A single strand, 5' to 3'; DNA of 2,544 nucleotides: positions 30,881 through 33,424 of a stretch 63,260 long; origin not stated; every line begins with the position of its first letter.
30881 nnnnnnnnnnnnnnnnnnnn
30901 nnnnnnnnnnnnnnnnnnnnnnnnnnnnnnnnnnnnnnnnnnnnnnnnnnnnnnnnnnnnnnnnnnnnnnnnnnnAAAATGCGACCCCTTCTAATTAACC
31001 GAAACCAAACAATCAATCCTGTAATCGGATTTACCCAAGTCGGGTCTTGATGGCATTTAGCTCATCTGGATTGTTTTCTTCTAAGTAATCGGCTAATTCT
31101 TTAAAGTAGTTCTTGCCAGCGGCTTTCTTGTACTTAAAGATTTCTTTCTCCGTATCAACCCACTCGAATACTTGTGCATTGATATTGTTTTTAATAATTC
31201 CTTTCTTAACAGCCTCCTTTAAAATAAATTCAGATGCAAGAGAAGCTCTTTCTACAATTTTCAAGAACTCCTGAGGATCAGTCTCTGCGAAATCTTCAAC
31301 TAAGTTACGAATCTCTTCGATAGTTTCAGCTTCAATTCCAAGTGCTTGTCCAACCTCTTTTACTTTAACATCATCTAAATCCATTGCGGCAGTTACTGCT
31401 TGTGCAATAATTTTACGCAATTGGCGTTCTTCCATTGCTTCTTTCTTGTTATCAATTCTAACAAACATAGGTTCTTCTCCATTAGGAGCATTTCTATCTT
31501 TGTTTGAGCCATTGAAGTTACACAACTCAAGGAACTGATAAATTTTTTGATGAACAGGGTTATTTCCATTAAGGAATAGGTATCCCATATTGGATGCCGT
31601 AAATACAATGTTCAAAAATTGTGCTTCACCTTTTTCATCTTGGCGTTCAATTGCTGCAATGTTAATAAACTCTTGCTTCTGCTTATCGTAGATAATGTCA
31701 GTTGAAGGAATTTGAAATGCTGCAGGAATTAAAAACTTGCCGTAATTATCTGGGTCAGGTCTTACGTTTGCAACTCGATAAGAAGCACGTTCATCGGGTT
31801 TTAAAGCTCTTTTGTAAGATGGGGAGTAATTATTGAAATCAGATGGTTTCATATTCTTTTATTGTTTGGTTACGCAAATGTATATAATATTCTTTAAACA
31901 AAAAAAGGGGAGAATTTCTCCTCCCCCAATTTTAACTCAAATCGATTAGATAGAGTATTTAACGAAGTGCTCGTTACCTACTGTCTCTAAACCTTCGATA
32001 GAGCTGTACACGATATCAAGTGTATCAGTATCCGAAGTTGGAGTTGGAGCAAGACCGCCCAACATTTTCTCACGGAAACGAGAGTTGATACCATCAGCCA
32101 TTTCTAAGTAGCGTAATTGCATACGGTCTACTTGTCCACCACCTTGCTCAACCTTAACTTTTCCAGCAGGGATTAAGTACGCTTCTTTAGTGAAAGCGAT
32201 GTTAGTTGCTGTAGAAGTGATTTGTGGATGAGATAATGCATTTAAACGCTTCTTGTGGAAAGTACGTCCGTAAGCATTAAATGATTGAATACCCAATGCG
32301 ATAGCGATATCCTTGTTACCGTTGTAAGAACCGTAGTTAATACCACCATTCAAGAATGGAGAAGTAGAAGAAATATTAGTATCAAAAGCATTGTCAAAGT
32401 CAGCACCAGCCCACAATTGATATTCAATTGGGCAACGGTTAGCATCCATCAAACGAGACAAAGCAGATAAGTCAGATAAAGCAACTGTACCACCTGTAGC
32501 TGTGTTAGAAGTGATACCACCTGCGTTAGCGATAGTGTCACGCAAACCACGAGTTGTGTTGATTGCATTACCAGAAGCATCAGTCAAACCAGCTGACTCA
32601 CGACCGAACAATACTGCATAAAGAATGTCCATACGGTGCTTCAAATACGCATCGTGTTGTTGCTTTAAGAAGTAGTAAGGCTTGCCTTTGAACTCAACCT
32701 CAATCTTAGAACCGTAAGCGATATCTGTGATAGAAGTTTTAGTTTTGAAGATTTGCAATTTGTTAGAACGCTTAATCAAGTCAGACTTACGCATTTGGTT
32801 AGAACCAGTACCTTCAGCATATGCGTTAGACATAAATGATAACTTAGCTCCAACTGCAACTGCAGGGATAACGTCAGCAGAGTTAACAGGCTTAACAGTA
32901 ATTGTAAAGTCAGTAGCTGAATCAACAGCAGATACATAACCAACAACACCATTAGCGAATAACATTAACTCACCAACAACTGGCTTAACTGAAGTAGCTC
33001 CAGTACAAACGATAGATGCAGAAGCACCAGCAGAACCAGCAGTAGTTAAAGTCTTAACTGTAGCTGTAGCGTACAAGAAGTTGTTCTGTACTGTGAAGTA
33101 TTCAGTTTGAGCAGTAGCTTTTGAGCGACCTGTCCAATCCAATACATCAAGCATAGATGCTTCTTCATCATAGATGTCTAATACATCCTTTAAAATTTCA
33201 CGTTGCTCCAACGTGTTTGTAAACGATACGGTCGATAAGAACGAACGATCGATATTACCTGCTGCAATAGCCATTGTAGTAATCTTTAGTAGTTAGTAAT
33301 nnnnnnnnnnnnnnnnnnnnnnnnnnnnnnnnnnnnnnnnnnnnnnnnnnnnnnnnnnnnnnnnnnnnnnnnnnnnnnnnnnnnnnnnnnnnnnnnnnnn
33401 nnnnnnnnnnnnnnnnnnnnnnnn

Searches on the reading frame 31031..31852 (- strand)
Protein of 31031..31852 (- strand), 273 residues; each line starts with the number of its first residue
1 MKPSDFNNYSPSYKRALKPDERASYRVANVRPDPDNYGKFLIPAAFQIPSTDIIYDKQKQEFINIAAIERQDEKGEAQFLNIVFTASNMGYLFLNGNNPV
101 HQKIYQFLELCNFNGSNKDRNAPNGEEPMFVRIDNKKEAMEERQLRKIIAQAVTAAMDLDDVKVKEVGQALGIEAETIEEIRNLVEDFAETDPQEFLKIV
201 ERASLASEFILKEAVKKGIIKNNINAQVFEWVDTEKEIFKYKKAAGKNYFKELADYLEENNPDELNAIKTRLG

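Call 10: search_protein_families(library=phrogs, proteins=[window:31031-31852:-], max_evalue=0.001)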
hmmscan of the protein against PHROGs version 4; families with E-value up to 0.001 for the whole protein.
window:31031-31852:- (273 aa): 1 family
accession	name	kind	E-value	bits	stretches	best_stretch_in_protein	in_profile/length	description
phrog_16922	-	unknown function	1.2e-05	25.6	1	185-262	154-228/310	-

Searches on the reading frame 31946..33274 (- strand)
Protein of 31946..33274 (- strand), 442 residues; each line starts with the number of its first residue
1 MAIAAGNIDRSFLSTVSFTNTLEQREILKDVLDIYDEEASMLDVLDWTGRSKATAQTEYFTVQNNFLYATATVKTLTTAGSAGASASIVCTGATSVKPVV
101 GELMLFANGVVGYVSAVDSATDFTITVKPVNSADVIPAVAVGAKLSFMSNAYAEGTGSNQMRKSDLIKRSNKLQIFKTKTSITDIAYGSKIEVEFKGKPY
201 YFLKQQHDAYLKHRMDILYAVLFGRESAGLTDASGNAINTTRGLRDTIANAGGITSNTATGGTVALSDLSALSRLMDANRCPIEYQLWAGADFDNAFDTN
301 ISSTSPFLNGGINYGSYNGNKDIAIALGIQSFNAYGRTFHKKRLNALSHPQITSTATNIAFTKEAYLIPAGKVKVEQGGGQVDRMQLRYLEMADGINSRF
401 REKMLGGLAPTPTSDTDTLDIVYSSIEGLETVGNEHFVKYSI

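Call 9: search_protein_families(library=phrogs, proteins=[window:31946-33274:-], max_evalue=0.001)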
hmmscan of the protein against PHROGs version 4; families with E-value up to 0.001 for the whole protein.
window:31946-33274:- (442 aa): 1 family
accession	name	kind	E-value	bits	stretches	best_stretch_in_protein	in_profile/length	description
phrog_13704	-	head and packaging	4.1e-28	99.2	1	76-438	84-444/452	virion structural protein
